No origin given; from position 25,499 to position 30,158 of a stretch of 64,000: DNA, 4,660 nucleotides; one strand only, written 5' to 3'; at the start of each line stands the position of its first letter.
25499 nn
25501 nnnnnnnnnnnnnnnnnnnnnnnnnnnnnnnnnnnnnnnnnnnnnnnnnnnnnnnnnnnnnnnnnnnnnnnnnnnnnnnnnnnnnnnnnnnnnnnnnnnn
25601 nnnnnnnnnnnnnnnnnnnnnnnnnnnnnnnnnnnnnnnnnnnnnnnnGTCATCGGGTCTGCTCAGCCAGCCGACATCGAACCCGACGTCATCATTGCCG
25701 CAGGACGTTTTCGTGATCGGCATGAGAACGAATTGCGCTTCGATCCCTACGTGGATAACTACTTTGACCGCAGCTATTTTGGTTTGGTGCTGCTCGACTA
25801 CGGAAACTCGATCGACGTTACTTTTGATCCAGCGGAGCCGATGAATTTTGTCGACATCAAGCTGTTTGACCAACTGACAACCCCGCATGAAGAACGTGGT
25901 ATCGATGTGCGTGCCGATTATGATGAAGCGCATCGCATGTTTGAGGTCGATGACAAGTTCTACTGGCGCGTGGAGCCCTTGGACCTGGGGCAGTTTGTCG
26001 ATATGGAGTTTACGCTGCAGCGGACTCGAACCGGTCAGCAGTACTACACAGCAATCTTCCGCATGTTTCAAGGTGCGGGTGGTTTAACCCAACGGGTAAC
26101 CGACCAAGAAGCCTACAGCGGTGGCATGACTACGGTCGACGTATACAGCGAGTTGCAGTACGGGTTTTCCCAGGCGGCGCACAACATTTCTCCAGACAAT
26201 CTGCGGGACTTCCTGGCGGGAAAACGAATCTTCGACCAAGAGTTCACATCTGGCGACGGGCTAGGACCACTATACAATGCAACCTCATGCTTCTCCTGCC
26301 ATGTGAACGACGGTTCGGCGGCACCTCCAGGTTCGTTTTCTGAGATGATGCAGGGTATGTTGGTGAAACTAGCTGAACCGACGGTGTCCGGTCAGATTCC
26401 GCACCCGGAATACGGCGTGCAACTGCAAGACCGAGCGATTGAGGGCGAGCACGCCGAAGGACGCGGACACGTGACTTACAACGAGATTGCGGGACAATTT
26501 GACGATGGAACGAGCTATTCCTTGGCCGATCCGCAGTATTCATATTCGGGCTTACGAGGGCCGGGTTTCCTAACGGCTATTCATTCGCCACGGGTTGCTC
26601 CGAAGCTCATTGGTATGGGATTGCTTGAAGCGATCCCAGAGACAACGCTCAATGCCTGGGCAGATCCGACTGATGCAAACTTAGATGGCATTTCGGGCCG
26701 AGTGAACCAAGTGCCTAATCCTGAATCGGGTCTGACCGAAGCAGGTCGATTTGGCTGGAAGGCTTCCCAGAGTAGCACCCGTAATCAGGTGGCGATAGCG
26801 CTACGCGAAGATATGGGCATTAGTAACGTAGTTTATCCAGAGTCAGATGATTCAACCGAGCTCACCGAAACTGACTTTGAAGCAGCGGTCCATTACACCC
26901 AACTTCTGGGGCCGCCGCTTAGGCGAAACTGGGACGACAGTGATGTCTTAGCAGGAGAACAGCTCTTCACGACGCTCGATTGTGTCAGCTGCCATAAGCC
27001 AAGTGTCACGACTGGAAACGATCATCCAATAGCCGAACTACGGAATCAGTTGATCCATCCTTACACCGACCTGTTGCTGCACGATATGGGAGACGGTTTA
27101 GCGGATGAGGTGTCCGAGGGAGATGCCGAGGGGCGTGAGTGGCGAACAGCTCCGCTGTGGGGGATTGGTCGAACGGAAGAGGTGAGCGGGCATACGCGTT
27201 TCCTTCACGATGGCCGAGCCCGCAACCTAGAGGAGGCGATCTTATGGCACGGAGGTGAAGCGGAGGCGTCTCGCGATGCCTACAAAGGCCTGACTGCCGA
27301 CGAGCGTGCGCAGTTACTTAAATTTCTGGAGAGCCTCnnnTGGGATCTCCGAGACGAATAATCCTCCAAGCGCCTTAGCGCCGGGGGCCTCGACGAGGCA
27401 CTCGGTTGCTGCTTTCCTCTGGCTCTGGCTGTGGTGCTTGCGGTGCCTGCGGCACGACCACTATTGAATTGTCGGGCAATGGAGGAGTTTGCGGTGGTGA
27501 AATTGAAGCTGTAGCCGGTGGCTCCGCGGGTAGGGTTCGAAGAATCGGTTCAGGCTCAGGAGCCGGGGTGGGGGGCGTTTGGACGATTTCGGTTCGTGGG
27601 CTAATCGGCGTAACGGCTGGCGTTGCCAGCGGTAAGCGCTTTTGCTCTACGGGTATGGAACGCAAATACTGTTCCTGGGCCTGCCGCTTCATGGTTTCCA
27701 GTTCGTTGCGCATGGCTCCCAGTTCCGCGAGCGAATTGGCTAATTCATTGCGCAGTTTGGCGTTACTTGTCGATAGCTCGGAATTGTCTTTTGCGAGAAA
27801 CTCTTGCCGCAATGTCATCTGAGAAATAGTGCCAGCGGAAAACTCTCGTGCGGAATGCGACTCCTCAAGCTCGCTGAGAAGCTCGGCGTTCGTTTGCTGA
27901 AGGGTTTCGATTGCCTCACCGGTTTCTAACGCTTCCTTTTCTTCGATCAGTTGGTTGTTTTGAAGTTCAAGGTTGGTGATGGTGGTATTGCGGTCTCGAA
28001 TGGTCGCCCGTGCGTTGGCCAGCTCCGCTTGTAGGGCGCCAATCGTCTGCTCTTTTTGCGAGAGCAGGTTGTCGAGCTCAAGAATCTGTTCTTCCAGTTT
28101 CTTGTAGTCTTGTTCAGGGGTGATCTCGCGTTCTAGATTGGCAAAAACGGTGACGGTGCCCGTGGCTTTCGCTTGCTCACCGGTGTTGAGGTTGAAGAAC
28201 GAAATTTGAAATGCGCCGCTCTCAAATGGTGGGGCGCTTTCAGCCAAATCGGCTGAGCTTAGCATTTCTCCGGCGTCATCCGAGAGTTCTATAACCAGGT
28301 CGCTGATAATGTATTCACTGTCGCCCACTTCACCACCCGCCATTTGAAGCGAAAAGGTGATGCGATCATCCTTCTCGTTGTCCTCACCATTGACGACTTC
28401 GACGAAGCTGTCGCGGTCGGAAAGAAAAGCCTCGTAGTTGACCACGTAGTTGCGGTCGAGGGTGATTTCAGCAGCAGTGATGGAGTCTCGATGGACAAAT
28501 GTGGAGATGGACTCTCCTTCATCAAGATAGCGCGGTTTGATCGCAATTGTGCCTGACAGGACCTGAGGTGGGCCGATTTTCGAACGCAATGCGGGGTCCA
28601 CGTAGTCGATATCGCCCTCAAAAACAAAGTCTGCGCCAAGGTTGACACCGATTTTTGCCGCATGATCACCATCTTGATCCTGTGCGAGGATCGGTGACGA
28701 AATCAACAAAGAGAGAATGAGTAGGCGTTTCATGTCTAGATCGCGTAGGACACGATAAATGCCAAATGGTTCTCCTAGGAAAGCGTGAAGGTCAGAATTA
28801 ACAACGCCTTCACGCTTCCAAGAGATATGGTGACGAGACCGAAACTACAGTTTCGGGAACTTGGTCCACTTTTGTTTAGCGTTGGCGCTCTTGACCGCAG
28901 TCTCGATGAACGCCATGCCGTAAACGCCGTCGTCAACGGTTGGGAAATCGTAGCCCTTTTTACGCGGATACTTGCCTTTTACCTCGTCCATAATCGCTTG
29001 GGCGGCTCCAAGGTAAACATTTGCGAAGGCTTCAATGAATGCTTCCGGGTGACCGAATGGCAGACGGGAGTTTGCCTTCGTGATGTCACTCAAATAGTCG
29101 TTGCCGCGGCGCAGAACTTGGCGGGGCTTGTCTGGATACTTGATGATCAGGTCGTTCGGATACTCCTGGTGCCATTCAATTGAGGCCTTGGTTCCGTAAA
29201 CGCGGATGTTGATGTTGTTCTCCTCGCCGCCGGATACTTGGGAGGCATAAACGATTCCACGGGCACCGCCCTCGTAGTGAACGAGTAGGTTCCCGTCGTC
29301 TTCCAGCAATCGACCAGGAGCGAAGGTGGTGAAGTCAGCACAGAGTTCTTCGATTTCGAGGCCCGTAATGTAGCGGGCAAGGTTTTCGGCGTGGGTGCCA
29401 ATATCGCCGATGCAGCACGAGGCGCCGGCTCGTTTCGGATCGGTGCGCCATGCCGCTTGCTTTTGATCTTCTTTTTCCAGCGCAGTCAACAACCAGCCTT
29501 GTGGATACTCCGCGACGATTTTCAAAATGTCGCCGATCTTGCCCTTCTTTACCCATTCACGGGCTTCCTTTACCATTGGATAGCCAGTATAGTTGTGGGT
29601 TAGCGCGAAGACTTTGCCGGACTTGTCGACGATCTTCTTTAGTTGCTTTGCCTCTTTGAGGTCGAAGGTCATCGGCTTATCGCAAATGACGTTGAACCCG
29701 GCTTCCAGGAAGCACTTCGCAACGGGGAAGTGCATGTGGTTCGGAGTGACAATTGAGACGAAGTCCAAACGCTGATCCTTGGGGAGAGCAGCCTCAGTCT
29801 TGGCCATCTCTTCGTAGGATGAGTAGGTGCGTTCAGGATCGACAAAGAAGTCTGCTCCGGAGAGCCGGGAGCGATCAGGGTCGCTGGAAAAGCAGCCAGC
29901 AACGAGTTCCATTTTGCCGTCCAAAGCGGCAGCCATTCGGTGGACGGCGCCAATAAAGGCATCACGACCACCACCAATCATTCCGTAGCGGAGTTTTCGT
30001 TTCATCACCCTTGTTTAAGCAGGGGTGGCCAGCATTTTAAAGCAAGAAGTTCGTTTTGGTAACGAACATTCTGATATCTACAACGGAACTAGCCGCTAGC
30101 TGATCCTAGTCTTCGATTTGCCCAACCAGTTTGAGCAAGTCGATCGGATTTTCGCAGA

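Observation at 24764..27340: Di-heme cytochrome (DHOR) fused to CBM56-like beta-1,3-glucan-binding modules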

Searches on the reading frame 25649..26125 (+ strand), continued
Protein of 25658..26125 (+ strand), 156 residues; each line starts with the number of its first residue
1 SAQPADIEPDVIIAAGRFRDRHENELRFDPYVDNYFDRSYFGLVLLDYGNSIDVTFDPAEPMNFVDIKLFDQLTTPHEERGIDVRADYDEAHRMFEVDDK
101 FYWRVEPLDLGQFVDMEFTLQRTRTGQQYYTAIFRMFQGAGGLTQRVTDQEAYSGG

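Call 91: search_protein_families(library=pfam, proteins=[P0119, P0171, P0104, P0145, P0118, P0086, P0062, P0141], max_evalue=0.001)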
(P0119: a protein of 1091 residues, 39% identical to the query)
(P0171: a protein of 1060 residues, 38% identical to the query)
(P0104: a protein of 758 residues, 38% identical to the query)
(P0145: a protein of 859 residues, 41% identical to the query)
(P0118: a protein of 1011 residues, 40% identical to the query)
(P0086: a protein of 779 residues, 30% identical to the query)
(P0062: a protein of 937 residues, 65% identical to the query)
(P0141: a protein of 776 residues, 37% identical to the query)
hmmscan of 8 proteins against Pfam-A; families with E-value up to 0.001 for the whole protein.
P0119 (1091 aa): 8 families
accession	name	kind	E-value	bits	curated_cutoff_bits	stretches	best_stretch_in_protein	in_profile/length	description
PF06537.16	DHOR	-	1.2e-70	238.9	22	1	832-1091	214-499/499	Di-haem oxidoreductase, putative peroxidase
PF03422.21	CBM_6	-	4.5e-22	79.1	28.9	1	56-165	7-123/125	Carbohydrate binding module (family 6)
PF18099.7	CBM_35_2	-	3.4e-19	69.4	23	1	59-163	4-110/112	Carbohydrate binding module (family 35)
PF00722.28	Glyco_hydro_16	-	1.1e-18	67.8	22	1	215-400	9-165/175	Glycosyl hydrolases family 16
PF03935.22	SKN1_KRE6_Sbg1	-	6.2e-14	51.7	30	2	340-427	362-457/501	Beta-glucan synthesis-associated protein SKN1/KRE6/Sbg1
PF00034.26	Cytochrom_C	-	6.5e-06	27.8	21.3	0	962-1091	2-89/90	Cytochrome c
PF13442.11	Cytochrome_CBB3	-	4.3e-05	24.2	27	0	742-770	6-33/68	Cytochrome C oxidase, cbb3-type, subunit III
PF16990.11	CBM_35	-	0.00073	20.3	28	1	51-167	6-120/121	Carbohydrate binding module (family 35)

P0171 (1060 aa): 6 families
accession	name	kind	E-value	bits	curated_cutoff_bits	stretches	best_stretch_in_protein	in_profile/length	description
PF06537.16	DHOR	-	9.1e-70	235.9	22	1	802-1060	214-499/499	Di-haem oxidoreductase, putative peroxidase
PF00754.31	F5_F8_type_C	-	6.2e-36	123.8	28.2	2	197-312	2-126/127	F5/8 type C domain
PF22633.2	F5_F8_type_C_2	-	5.9e-32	110.6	27.8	2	46-133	1-90/91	NedA-like, galactose-binding domain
PF22184.2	CBM_56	-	4.7e-14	52.8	27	1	635-696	9-70/75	Carbohydrate binding module family 56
PF00034.26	Cytochrom_C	-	4.3e-05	25.2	21.3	0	931-1060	2-89/90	Cytochrome c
PF13442.11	Cytochrome_CBB3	-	0.00043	21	27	0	928-967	1-38/68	Cytochrome C oxidase, cbb3-type, subunit III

P0104 (758 aa): 4 families
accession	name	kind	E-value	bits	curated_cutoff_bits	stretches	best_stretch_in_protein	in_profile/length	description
PF06537.16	DHOR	-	1.5e-74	251.7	22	1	499-758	214-499/499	Di-haem oxidoreductase, putative peroxidase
PF22184.2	CBM_56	-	1.3e-24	86.7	27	1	28-99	2-75/75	Carbohydrate binding module family 56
PF00034.26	Cytochrom_C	-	3.3e-11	44.8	21.3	1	629-757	2-88/90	Cytochrome c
PF13442.11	Cytochrome_CBB3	-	3.4e-07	30.9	27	0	627-650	2-24/68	Cytochrome C oxidase, cbb3-type, subunit III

P0145 (859 aa): 4 families
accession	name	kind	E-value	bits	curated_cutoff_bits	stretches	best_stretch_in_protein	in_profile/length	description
PF06537.16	DHOR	-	5e-69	233.5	22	1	602-859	213-499/499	Di-haem oxidoreductase, putative peroxidase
PF03422.21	CBM_6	-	2.3e-23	83.3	28.9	1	433-553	1-123/125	Carbohydrate binding module (family 6)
PF18099.7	CBM_35_2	-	1.2e-06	29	23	1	443-552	5-111/112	Carbohydrate binding module (family 35)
PF00034.26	Cytochrom_C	-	0.0002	23.1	21.3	0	731-761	3-31/90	Cytochrome c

P0118 (1011 aa): 7 families
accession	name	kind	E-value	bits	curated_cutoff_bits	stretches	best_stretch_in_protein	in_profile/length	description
PF06537.16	DHOR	-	1.9e-66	225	22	2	751-1011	213-499/499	Di-haem oxidoreductase, putative peroxidase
PF03640.20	Lipoprotein_15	-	3.1e-23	81.4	24.4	2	354-396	1-46/47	Secreted repeat of unknown function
PF00754.31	F5_F8_type_C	-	7.2e-16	58.9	28.2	1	129-242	2-124/127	F5/8 type C domain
PF22633.2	F5_F8_type_C_2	-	1.5e-15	58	27.8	1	143-228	2-91/91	NedA-like, galactose-binding domain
PF02412.23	TSP_3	-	1.3e-09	38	25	2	25-46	15-36/36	Thrombospondin type 3 repeat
PF00034.26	Cytochrom_C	-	6.7e-06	27.8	21.3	0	882-1011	2-89/90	Cytochrome c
PF13442.11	Cytochrome_CBB3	-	3.5e-05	24.5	27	0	666-690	10-33/68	Cytochrome C oxidase, cbb3-type, subunit III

P0086 (779 aa): 5 families
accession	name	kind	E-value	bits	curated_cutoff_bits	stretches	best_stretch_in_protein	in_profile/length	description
PF06537.16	DHOR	-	8.5e-74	249.2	22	2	145-415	214-499/499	Di-haem oxidoreductase, putative peroxidase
PF21419.2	RoxA-like_Cyt-c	-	3.9e-07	30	26.7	0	356-379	2-25/39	RoxA-like, cytochrome c-like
PF00034.26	Cytochrom_C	-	1.2e-06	30.2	21.3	0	665-779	3-89/90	Cytochrome c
PF13442.11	Cytochrome_CBB3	-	1.2e-06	29.2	27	0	299-323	2-25/68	Cytochrome C oxidase, cbb3-type, subunit III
PF03150.19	CCP_MauG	-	0.00012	23.2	25.6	0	671-749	20-80/149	Di-haem cytochrome c peroxidase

P0062 (937 aa): 4 families
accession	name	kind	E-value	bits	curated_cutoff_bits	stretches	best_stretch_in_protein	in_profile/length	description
PF06537.16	DHOR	-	9.3e-43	146.8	22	1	729-937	270-499/499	Di-haem oxidoreductase, putative peroxidase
PF11606.14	AlcCBM31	-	7.7e-16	58.5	25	1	300-371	20-86/93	Family 31 carbohydrate binding protein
PF03422.21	CBM_6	-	2e-06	28.5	28.9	0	153-267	1-123/125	Carbohydrate binding module (family 6)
PF03944.20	Endotoxin_C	-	2.3e-05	25.2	21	0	35-106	10-87/142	delta endotoxin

P0141 (776 aa): 2 families
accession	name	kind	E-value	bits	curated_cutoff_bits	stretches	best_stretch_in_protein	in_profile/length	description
PF06537.16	DHOR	-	1.2e-71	242.1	22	1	516-776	213-499/499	Di-haem oxidoreductase, putative peroxidase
PF00034.26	Cytochrom_C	-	6.3e-08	34.3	21.3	1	648-776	3-89/90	Cytochrome c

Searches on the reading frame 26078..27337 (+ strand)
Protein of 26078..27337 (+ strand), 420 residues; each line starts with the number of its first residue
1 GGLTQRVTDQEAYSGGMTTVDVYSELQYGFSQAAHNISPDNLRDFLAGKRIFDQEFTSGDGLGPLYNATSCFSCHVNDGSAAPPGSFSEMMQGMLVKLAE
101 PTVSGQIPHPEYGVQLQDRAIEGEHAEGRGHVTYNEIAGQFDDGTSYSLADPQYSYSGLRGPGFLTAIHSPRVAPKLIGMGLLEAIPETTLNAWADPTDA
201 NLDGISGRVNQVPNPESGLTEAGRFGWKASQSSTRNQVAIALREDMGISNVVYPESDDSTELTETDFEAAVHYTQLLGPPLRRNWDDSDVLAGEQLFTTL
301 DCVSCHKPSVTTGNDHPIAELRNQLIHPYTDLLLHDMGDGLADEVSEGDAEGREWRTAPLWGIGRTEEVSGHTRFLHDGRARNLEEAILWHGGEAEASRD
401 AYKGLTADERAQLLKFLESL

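Call 8: search_protein_families(library=pfam, proteins=[window:26078-27337:+], max_evalue=10)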
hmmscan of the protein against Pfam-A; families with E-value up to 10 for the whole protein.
seq(420 aa): 6 families
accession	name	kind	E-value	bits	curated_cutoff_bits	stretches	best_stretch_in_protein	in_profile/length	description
PF06537.16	DHOR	-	2.8e-85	287.1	22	2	173-420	216-499/499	Di-haem oxidoreductase, putative peroxidase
PF00034.26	Cytochrom_C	-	3.6e-08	35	21.3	2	292-420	3-89/90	Cytochrome c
PF13442.11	Cytochrome_CBB3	-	0.00021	22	27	2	290-315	3-31/68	Cytochrome C oxidase, cbb3-type, subunit III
PF03150.19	CCP_MauG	-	0.004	18.2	25.6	1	299-388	21-78/149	Di-haem cytochrome c peroxidase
PF22113.1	Mtrc-MtrF_II-IV_dom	-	0.011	15.7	30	1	26-81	48-94/176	Outer membrane cytochrome MtrC/MtrF-like, domains II/IV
PF09699.15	Paired_CXXCH_1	-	0.02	15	20.6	1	300-309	7-16/41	Doubled CXXCH motif (Paired_CXXCH_1)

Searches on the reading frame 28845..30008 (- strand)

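Call 97: search_protein_families(library=pfam, proteins=[window:28845-30008:-], max_evalue=0.001)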
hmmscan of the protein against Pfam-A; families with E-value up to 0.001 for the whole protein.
window:28845-30008:- (387 aa): 3 families
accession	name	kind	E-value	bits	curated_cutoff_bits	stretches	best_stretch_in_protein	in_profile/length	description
PF22725.1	GFO_IDH_MocA_C3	-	5.6e-26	91.4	27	1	147-278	2-124/124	GFO/IDH/MocA C-terminal domain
PF01408.29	GFO_IDH_MocA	-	1.5e-18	68.1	24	1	6-137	1-119/120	Oxidoreductase family, NAD-binding Rossmann fold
PF02894.22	GFO_IDH_MocA_C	-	3.9e-17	63.2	22.9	1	150-381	1-215/218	Oxidoreductase family, C-terminal alpha/beta domain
